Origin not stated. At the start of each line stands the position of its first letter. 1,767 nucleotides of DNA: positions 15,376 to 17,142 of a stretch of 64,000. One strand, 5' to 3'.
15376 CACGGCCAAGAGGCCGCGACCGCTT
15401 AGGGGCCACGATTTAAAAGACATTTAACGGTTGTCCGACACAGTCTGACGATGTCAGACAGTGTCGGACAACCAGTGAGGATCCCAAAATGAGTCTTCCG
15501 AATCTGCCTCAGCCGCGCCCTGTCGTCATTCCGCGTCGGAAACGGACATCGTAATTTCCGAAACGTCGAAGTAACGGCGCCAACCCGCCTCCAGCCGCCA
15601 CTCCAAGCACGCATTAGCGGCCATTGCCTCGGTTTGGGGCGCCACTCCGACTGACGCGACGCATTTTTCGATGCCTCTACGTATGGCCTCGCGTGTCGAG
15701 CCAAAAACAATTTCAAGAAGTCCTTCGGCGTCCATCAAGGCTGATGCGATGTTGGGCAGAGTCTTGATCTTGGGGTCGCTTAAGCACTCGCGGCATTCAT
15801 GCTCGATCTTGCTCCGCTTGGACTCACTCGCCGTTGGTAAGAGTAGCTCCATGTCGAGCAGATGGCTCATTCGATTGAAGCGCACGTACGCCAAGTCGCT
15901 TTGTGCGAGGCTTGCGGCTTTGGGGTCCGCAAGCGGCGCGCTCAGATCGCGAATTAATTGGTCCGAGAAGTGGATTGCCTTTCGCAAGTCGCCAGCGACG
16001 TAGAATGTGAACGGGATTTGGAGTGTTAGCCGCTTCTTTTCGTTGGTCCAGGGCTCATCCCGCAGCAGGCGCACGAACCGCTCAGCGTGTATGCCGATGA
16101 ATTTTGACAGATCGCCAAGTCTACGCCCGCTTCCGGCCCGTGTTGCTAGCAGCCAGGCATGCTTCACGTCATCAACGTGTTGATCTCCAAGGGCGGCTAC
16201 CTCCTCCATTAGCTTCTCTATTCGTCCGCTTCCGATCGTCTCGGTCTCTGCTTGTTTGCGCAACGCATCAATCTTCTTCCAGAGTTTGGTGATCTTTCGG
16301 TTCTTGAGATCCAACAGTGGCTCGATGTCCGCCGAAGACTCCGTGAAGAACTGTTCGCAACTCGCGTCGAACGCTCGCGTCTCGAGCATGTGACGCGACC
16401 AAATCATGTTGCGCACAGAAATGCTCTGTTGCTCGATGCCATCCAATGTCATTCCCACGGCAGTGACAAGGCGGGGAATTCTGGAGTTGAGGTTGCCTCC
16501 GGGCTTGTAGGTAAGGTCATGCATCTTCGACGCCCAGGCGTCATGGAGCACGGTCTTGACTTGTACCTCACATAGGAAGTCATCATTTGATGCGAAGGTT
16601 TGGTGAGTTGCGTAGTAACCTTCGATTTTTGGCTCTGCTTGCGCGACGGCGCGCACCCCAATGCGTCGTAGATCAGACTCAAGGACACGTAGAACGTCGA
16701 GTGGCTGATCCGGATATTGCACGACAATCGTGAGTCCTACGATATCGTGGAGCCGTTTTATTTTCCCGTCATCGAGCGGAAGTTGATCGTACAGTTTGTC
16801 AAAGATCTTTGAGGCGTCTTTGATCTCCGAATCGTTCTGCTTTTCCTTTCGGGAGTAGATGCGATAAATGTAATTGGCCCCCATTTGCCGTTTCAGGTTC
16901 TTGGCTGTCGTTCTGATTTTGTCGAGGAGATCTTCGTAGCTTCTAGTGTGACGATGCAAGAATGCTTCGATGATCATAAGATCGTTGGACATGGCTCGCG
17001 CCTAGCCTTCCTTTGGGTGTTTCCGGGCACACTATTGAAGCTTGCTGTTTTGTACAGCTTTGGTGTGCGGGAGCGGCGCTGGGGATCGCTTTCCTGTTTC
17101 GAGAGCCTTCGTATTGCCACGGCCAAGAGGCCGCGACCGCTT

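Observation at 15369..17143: Single-gene low-GC islet inserted precisely at the secA stop codon, flanked by perfect 33-bp direct repeats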

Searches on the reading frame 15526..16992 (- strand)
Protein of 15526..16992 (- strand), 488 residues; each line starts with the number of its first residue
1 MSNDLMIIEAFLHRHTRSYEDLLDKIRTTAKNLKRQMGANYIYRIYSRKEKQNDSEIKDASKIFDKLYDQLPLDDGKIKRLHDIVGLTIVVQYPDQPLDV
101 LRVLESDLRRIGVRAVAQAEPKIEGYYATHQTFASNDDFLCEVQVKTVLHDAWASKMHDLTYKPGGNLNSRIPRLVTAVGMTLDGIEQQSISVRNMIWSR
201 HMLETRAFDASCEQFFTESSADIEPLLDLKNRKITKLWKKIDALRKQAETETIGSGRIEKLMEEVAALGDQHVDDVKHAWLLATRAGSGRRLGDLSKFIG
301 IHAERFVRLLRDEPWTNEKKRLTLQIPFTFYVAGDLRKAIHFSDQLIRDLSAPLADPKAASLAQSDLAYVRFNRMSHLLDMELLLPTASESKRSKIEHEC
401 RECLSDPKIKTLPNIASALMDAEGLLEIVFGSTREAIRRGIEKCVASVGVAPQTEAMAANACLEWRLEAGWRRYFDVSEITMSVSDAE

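Call 5: search_protein_families(library=pfam, proteins=[window:15526-16992:-], max_evalue=0.01)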
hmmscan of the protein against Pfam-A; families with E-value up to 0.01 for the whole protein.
window:15526-16992:- (488 aa): 1 family
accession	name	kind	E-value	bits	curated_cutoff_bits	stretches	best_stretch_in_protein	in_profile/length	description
PF04607.23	RelA_SpoT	-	1.8e-12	48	27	1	57-165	3-111/113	Region found in RelA / SpoT proteins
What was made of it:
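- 15526..16992 (-): Cargo gene: a 488-aa RelA/SpoT-homologue protein (NCBI MEZ5958089.1, R3C27_12870). It has an N-terminal small-alarmone-synthetase fold (~1-165), a long helix (171-223) and an all-alpha helical-repeat C-terminal domain (232-487). Pfam PF04607, 48 bits versus a cut-off of 27 (call 5).
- On RelA/SpoT homologue, small alarmone synthetase class: PF04607, 48 bits versus a cut-off of 27, residues 57-165 (call 5).
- Checked: The 1,709 bp between the copies hold one real gene, 15526..16992 (-), 488 aa, with a RelA_SpoT domain (call 5).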

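Call 6: search_protein_families(library=padloc, proteins=[window:15526-16992:-], max_evalue=0.01)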
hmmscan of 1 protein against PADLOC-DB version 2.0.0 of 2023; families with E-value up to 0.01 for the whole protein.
window:15526-16992:- (488 aa): 1 family
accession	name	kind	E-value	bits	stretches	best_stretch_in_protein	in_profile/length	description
PDLC04999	PDC-S33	-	4.4e-05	21.1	1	57-155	72-176/349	-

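Call 8: find_encoding_contigs(protein=window:15526-16992:-, flank=6000, max_places=10)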
Protein window:15526-16992:- (488 aa): no gene with exactly this product is on record in the collection.

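Call 9: find_homologous_proteins(query=window:15526-16992:-, max_evalue=0.001)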
Query window:15526-16992:- (488 aa): 56 proteins with E <= 0.001 among 8000 candidates.
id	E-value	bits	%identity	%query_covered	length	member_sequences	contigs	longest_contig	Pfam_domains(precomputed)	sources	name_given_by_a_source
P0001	0.0e+0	1092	100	100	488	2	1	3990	PF04607.24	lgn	-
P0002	8.7e-106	373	41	98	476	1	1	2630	PF04607.24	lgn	-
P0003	8.4e-97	343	39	98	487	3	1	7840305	PF04607.24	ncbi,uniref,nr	ncbi:RelA/SpoT domain-containing protein [Bradyrhizobium yuanmingense]|uniref:RelA/SpoT domain-conta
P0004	4.8e-95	338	39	98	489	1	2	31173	PF04607.24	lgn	-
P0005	9.5e-92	327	38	97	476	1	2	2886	PF04607.24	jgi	jgi:ppGpp synthetase/RelA/SpoT-type nucleotidyltranferase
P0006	2.1e-90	322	39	98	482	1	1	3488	PF04607.24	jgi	jgi:ppGpp synthetase/RelA/SpoT-type nucleotidyltranferase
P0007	4.9e-90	321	37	98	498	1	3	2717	PF04607.24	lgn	-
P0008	3.1e-89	318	38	98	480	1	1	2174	PF04607.24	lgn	-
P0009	2.2e-86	309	37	98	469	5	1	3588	PF04607.24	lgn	-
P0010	5.5e-79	285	35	97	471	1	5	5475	PF04607.24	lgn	-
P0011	5.1e-74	268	36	87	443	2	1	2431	PF04607.24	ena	-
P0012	6.4e-73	265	34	96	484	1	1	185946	PF04607.24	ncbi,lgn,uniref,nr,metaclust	ncbi:hypothetical protein SIAM614_26588 [Stappia aggregata IAM 12614]|uniref:RelA/SpoT domain-contai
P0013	3.2e-72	262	35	98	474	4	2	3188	PF04607.24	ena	-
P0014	2.5e-71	259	37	79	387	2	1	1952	PF04607.24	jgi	jgi:ppGpp synthetase/RelA/SpoT-type nucleotidyltranferase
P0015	2.3e-68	250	35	98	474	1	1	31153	PF04607.24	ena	-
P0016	3.2e-66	243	33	97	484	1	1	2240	PF04607.24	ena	-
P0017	5.5e-66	242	33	98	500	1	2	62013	PF04607.24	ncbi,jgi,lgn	jgi:ppGpp synthetase/RelA/SpoT-type nucleotidyltranferase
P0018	2.1e-65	240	32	98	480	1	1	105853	PF04607.24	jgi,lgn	jgi:hypothetical protein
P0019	5.9e-65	238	33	97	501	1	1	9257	PF04607.24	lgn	-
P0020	4.2e-64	236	31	97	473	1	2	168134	PF04607.24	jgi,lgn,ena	-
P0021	1.3e-63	234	33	98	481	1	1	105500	PF04607.24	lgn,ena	-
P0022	2.9e-62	230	34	98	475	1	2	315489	PF04607.24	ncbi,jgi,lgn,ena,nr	ncbi:MAG TPA: hypothetical protein VK614_10875 [Allosphingosinicella sp.]|nr:hypothetical protein [A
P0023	7.5e-62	228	32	94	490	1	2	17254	PF04607.24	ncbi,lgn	-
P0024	8.6e-61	225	31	96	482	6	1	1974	PF04607.24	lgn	-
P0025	2.5e-60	223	33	97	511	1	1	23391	PF04607.24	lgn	-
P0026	4.0e-60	223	34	81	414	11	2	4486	PF04607.24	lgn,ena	-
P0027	5.4e-59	219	31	98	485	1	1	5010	PF04607.24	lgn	-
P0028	6.1e-59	219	33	98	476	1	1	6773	PF04607.24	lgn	-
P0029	8.6e-59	218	32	97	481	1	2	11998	PF04607.24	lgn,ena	-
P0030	3.0e-57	213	34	87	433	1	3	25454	PF04607.24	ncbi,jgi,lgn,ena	-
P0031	4.2e-57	213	30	98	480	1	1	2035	PF04607.24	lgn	-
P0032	4.6e-57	212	32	98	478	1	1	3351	PF04607.24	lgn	-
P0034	8.0e-57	212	30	98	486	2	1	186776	PF04607.24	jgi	-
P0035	2.1e-56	210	32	98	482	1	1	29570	PF04607.24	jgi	-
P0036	2.8e-55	207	30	97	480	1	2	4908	PF04607.24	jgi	jgi:ppGpp synthetase/RelA/SpoT-type nucleotidyltranferase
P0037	1.4e-54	204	31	98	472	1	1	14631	PF04607.24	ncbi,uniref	ncbi:hypothetical protein [Agrobacterium sp. NPDC090283]|uniref:hypothetical protein n=1 Tax=Agrobac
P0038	1.9e-54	204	32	98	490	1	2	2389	PF04607.24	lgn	-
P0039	6.5e-54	202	30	99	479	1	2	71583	PF04607.24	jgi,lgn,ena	jgi:ppGpp synthetase/RelA/SpoT-type nucleotidyltranferase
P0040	7.9e-54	202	30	97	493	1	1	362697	PF04607.24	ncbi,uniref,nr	ncbi:hypothetical protein E3C22_19345 [Jiella endophytica]|uniref:RelA/SpoT domain-containing protei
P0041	1.4e-53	201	30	98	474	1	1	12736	PF04607.24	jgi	jgi:ppGpp synthetase/RelA/SpoT-type nucleotidyltranferase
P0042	1.7e-52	197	30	96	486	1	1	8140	PF04607.24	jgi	-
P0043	9.4e-52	195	30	96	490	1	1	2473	PF04607.24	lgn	-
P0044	9.5e-52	195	29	98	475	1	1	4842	PF04607.24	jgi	jgi:ppGpp synthetase/RelA/SpoT-type nucleotidyltranferase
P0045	1.2e-49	188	29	96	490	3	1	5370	PF04607.24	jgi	-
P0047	8.0e-43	165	29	97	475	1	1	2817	PF04607.24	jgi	-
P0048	1.2e-42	165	28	98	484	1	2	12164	PF04607.24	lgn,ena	-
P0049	1.1e-40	158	30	98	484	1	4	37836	PF04607.24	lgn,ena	-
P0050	5.6e-40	156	28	96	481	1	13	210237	PF04607.24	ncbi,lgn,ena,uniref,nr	ncbi:hypothetical protein [Methylobacterium sp.]|uniref:hypothetical protein n=1 Tax=Methylobacteriu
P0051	9.6e-40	155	29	94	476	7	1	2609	PF04607.24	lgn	-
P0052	2.5e-38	151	27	94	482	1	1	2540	PF04607.24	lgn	-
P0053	3.0e-38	150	28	97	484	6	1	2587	PF04607.24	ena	-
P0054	4.2e-38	150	27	96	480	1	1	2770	PF04607.24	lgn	-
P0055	2.2e-35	141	26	93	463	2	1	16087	PF04607.24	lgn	-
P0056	1.2e-16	79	24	91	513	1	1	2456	PF04607.24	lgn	-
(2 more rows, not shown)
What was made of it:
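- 15526..16992 (-): The family has 56 proteins (call 9).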

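Call 10: find_encoding_contigs(protein=P0001, flank=6000, max_places=10)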
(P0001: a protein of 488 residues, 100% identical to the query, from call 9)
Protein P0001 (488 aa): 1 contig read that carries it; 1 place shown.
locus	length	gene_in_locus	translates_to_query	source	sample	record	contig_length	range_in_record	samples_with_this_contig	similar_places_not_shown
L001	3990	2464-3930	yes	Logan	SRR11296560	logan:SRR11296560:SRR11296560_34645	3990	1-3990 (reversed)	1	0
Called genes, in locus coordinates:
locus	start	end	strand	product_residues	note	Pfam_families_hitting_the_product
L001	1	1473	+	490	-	?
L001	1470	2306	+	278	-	-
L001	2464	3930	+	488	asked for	PF04607:RelA_SpoT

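Call 17: find_encoding_contigs(protein=P0003, flank=8000, max_places=4)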
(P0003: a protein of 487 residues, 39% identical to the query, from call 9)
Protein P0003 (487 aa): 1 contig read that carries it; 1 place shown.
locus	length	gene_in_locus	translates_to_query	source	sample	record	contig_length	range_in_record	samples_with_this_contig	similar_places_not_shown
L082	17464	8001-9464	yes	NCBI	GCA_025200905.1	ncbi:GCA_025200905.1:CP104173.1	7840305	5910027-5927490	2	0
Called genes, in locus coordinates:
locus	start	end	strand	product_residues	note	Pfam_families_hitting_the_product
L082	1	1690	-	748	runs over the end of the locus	PF00034:Cytochrom_C (faint), PF13442:Cytochrome_CBB3 (faint), PF21419:RoxA-like_Cyt-c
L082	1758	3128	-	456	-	-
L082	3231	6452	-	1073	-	-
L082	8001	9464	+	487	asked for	PF04607:RelA_SpoT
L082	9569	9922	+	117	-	-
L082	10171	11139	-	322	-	PF01494:FAD_binding_3, PF04820:Trp_halogenase (faint)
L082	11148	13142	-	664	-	PF17990:LodA_N, PF18417:LodA_C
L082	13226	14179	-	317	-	-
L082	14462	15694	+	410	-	-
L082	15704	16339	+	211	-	-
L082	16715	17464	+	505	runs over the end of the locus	PF00264:Tyrosinase, PF25271:DUF7868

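Call 18: find_encoding_contigs(protein=P0004, flank=8000, max_places=4)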
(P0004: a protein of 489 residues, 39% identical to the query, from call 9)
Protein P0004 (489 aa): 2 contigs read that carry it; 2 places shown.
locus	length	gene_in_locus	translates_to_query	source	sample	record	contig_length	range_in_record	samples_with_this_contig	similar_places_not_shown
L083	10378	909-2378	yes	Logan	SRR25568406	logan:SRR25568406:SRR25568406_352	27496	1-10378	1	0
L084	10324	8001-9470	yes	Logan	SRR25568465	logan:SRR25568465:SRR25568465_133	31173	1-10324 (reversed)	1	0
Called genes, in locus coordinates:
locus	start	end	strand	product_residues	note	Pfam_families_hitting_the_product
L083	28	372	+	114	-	-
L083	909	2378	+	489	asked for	PF04607:RelA_SpoT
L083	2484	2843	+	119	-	-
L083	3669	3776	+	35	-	-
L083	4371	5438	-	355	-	PF00034:Cytochrom_C (faint), PF03150:CCP_MauG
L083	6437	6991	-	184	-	-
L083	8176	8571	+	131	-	-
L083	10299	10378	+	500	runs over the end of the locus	PF00148:Oxidored_nitro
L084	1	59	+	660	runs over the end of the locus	PF17990:LodA_N, PF18417:LodA_C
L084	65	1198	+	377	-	PF00890:FAD_binding_2 (weak), PF01266:DAO (faint), PF01494:FAD_binding_3, PF01946:Thi4 (faint), PF03486:HI0933_like (faint), PF07992:Pyr_redox_2 (faint), PF12831:FAD_oxidored, PF04820:Trp_halogenase (weak), +1 more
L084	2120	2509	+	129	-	-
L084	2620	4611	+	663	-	PF07732:Cu-oxidase_3, PF07731:Cu-oxidase_2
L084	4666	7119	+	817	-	PF00264:Tyrosinase, PF13646:HEAT_2 (faint)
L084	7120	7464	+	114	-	-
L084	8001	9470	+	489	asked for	PF04607:RelA_SpoT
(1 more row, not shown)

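Call 20: find_encoding_contigs(protein=P0012, flank=8000, max_places=3)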
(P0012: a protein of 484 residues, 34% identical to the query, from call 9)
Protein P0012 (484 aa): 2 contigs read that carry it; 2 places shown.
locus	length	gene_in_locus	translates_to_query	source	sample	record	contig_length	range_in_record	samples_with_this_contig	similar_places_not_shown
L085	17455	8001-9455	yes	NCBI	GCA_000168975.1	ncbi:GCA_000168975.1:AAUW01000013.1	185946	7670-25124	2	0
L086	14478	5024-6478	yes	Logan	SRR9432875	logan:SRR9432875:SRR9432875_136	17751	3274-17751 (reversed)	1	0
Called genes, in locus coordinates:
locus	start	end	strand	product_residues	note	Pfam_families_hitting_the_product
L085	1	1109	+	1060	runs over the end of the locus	PF22527:DEXQc_Suv3, PF00271:Helicase_C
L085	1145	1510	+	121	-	PF01479:S4, PF28601:HSP15_C (faint)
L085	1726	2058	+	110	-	PF12797:Fer4_2 (faint), PF12837:Fer4_6 (faint), PF13237:Fer4_10 (faint), PF13183:Fer4_8 (faint), PF12838:Fer4_7 (weak), PF13187:Fer4_9 (weak), PF00037:Fer4 (weak), PF11953:DUF3470, +1 more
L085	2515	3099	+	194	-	PF02559:CarD_TRCF_RID, PF21095:CarD_C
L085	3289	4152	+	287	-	PF04542:Sigma70_r2, PF04545:Sigma70_r4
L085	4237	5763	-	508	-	PF01435:Peptidase_M48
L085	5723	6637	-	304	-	-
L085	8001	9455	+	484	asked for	PF04607:RelA_SpoT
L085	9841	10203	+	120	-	-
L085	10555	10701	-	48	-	-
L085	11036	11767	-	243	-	PF00392:GntR, PF02082:Rrf2 (weak), PF08279:HTH_11 (weak), PF13545:HTH_Crp_2 (weak), PF12802:MarR_2 (weak), PF13412:HTH_24 (faint), PF07729:FCD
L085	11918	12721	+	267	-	PF09948:PpoB2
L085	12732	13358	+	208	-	PF07040:DUF1326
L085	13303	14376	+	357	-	PF08240:ADH_N, PF00107:ADH_zinc_N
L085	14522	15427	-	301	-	PF00126:HTH_1, PF03466:LysR_substrate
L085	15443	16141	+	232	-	PF02525:Flavodoxin_2, PF03358:FMN_red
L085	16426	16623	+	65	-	PF01632:Ribosomal_L35p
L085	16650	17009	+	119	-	PF00453:Ribosomal_L20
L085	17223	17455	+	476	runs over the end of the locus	PF01235:Na_Ala_symp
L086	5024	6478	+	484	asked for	PF04607:RelA_SpoT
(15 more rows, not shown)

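Call 21: find_encoding_contigs(protein=P0022, flank=8000, max_places=3)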
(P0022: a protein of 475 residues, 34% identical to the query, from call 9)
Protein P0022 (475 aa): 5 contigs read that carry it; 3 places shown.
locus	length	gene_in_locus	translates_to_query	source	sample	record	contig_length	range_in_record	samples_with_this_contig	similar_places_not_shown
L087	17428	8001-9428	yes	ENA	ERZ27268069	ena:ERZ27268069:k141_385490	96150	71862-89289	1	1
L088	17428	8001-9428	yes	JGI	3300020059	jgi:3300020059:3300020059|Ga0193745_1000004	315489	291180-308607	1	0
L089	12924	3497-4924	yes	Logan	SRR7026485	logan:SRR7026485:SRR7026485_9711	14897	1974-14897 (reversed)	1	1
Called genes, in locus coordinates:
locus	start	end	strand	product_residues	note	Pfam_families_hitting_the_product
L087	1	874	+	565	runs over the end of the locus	PF13699:eCIS_core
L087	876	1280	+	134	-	-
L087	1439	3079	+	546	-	PF13181:TPR_8 (faint), PF13428:TPR_14 (faint), PF13432:TPR_16 (faint), PF00515:TPR_1 (faint), PF07719:TPR_2 (faint), PF13431:TPR_17 (faint), PF14559:TPR_19 (weak), PF13469:Sulfotransfer_3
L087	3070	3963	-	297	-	-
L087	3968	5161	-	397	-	-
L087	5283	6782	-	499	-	PF01943:Polysacc_synt, PF13440:Polysacc_synt_3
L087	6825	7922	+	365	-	PF13579:Glyco_trans_4_4, PF13439:Glyco_transf_4, PF00534:Glycos_transf_1, PF13692:Glyco_trans_1_4, PF13524:Glyco_trans_1_2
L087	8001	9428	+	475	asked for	PF04607:RelA_SpoT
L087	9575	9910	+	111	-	-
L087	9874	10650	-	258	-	PF03372:Exo_endo_phos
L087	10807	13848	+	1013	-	PF01734:Patatin (weak)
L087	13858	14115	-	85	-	PF11730:DUF3297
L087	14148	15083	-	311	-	PF00126:HTH_1, PF03466:LysR_substrate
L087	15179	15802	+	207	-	PF02525:Flavodoxin_2, PF03358:FMN_red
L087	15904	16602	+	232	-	PF02678:Pirin, PF17954:Pirin_C_2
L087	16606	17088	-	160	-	-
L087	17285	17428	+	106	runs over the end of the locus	PF21784:Bflower (weak)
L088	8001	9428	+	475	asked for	PF04607:RelA_SpoT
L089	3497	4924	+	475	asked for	PF04607:RelA_SpoT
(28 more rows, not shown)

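Call 26: list_cluster_members(proteins=[P0001, window:15526-16992:-])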
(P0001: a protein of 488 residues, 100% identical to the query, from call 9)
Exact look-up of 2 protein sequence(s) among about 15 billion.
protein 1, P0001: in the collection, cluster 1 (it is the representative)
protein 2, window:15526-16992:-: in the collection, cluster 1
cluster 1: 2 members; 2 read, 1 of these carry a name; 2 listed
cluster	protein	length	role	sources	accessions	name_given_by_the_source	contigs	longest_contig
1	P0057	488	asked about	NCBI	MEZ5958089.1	MAG: hypothetical protein R3C27_12870 [Hyphomonadaceae bacterium]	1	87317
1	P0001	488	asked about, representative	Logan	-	-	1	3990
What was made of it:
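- The window comes from a metagenome-assembled genome (call 26).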

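Call 33: search_protein_families(library=pfam, proteins=[L082:9569-9922:+, L085:9841-10203:+, L087:9575-9910:+], max_evalue=0.1)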
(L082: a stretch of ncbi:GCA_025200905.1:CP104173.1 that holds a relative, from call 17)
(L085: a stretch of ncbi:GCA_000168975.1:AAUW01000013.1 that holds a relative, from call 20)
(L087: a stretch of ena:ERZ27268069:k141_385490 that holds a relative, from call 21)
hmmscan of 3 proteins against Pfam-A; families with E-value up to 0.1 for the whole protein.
L082:9569-9922:+ (117 aa): 1 family
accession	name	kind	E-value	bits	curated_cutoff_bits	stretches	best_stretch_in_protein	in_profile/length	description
PF24315.1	DUF7489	-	0.085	13.1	27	0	2-24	25-47/65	Domain of unknown function (DUF7489)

L085:9841-10203:+ (120 aa): 0 families

L087:9575-9910:+ (111 aa): 1 family
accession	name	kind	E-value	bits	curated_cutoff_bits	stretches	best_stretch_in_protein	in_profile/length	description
PF02195.25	ParB_N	-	0.0026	18.2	26.3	1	51-103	30-82/95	ParB N-terminal domain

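Call 41: predict_structure(alignment_id=A3)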
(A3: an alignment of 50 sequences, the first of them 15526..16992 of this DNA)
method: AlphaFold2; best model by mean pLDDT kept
length: 488 residues; sequences in the alignment: 50
mean_pLDDT: 92.8   pTM: 0.83
mean pLDDT of the five models: 92.8, 91.5, 90.3, 87.3, 87.2
residues with pLDDT >= 90: 395; 70-90: 73; 50-70: 20; < 50: 0
segments of 3 or more residues with pLDDT < 50: none
pLDDT, mean of each block of 10 residues (from residue 1): 91 98 98 95 97 93 96 96 98 97 98 97 89 98 97 91 76 91 94 91 92 86 68 93 94 93 96 91 93 94 92 84 92 95 92 65 91 97 96 98 98 97 98 98 98 96 97 95 86
secondary structure, 60 per line:
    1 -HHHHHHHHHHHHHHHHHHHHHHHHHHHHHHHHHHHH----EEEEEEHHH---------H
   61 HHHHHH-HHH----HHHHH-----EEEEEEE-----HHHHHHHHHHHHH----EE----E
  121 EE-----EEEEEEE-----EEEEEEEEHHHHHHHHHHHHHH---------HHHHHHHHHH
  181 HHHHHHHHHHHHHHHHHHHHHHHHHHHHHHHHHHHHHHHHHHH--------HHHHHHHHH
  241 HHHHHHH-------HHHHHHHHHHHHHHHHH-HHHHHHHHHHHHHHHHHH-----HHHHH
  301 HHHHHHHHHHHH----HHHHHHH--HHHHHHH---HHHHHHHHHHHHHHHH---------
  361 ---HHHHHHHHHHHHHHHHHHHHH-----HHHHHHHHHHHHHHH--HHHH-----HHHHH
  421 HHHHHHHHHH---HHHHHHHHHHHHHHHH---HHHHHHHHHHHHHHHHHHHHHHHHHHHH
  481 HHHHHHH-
elements in order: H2-37 E42-47 H60-66 H75-79 E85-91 H97-109 E120-122 E128-134 E140-147 H148-161 H171-223 H232-247 H255-271 H273-290 H296-312 H317-323 H326-332 H336-351 H364-384 H390-404 H407-410 H416-430 H434-449 H453-487
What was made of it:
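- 15526..16992 (-): AlphaFold model pLDDT 92.8 (call 41).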

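Call 44: fold_search(model_id=the predicted structure, library=pdb)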
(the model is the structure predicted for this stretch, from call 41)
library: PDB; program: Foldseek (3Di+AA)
matches with E <= 10: 1353; with E <= 0.001: 27
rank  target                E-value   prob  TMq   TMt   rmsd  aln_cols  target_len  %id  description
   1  5ded_A                1.3e-07  1.00  0.31  0.69   4.1       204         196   20  Crystal structure of the small alarmone synthethase 1 from Bacillus subtilis bound to its product pppGpp (released 2015-10-28)
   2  5dec_B                3.3e-07  1.00  0.27  0.61   8.2       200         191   20  Crystal structure of the small alarmone synthetase 1 from Bacillus subtilis (released 2015-10-28)
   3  5dec_D                4.1e-07  1.00  0.27  0.61   8.3       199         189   20  Crystal structure of the small alarmone synthetase 1 from Bacillus subtilis (released 2015-10-28)
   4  5ded_E                4.1e-07  1.00  0.26  0.58   8.8       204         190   20  Crystal structure of the small alarmone synthethase 1 from Bacillus subtilis bound to its product pppGpp (released 2015-10-28)
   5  5ded_H                5.0e-07  1.00  0.30  0.68   4.1       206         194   22  Crystal structure of the small alarmone synthethase 1 from Bacillus subtilis bound to its product pppGpp (released 2015-10-28)
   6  6fgk_D                5.8e-07  1.00  0.29  0.72   4.7       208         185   19  Crystal structure of the small alarmone synthethase 2 from Bacillus subtilis (released 2018-02-07)
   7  5dec_A                5.8e-07  1.00  0.26  0.59   8.4       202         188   22  Crystal structure of the small alarmone synthetase 1 from Bacillus subtilis (released 2015-10-28)
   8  5ded_C                7.3e-07  1.00  0.31  0.71   3.9       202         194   19  Crystal structure of the small alarmone synthethase 1 from Bacillus subtilis bound to its product pppGpp (released 2015-10-28)
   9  5ded_B                1.0e-06  1.00  0.30  0.70   4.1       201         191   20  Crystal structure of the small alarmone synthethase 1 from Bacillus subtilis bound to its product pppGpp (released 2015-10-28)
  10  6ex0_B                1.1e-06  1.00  0.31  0.69   4.0       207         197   18  Crystal structure of RelP (SAS2) from Staphylococcus aureus bound to pppGpp in the post-catalytic state (released 2018-01-24)
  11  6fgx_B                1.2e-06  1.00  0.31  0.70   3.9       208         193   18  Crystal structure of the small alarmone synthethase 2 from Staphylococcus aureus bound to AMPCPP (released 2018-02-07)
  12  6fgk_A                1.6e-06  1.00  0.31  0.78   3.1       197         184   18  Crystal structure of the small alarmone synthethase 2 from Bacillus subtilis (released 2018-02-07)
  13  2be3_A                1.7e-06  1.00  0.29  0.62   4.5       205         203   23  Structure of a GTP Pyrophosphokinase Family Protein from Streptococcus pneumoniae (released 2005-12-06)
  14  6fgk_B                2.4e-06  1.00  0.31  0.78   3.2       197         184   19  Crystal structure of the small alarmone synthethase 2 from Bacillus subtilis (released 2018-02-07)
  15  3l9d_B                2.6e-06  1.00  0.30  0.67   4.2       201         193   23  The Crystal Structure of smu.1046c from Streptococcus mutans UA159 (released 2011-01-12)
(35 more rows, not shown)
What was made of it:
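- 15526..16992 (-): Foldseek best hits are RelQ/RelP SAS structures, E ~1e-7 (call 44).
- On RelA/SpoT homologue, small alarmone synthetase class: The top 26 Foldseek PDB hits are all RelQ/RelP/SAS structures, E from 1e-7 to 5e-5, TM (target) 0.54-0.78 (calls 41, 44).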
